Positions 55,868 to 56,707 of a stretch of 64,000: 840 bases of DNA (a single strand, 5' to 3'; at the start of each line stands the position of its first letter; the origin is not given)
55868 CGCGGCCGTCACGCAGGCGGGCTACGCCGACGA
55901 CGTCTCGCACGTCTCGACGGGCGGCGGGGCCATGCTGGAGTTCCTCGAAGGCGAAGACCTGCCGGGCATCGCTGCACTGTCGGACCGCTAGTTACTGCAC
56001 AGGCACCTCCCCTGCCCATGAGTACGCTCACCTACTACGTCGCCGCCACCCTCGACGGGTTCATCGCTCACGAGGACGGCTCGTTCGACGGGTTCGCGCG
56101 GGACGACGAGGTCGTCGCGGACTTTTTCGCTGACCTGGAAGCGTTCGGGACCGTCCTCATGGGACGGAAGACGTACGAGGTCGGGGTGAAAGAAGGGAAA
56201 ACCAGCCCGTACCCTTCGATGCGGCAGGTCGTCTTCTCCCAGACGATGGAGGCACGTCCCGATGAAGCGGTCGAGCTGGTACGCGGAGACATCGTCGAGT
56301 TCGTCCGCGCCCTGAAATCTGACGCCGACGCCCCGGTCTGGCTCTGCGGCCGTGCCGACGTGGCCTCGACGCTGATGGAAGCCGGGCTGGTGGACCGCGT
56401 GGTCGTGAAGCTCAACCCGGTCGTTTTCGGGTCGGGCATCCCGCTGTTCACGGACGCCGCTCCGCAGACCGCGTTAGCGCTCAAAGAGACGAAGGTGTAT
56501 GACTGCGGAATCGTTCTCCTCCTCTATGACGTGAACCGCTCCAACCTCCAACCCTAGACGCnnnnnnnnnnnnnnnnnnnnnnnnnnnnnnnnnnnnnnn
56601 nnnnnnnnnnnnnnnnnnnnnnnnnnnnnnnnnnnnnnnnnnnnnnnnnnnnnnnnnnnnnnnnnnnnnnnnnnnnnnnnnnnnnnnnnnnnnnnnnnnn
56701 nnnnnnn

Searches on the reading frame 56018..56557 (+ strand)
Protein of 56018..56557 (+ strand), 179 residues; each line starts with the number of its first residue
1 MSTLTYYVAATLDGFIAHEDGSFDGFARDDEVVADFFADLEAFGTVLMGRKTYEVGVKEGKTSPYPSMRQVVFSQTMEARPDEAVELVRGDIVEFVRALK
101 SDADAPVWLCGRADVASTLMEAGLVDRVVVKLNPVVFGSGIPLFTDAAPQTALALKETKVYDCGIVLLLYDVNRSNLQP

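Call 51: search_protein_families(library=pfam, proteins=[window:56018-56557:+], max_evalue=0.001)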
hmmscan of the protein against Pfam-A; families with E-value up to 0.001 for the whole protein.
window:56018-56557:+ (179 aa): 1 family
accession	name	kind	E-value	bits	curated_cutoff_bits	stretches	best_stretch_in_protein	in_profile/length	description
PF01872.23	RibD_C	-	3.3e-16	60.1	24.1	1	3-167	2-197/197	RibD C-terminal domain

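Call 84: find_encoding_contigs(protein=window:56018-56557:+, flank=10000, max_places=5)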
Protein window:56018-56557:+ (179 aa): 1 contig read that carries it; 1 place shown.
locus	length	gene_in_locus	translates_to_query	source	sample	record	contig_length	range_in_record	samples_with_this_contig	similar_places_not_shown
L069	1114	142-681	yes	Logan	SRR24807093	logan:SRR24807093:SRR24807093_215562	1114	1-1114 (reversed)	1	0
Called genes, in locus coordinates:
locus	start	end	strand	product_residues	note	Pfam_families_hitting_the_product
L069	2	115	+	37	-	?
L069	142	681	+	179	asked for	PF01872:RibD_C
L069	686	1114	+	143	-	?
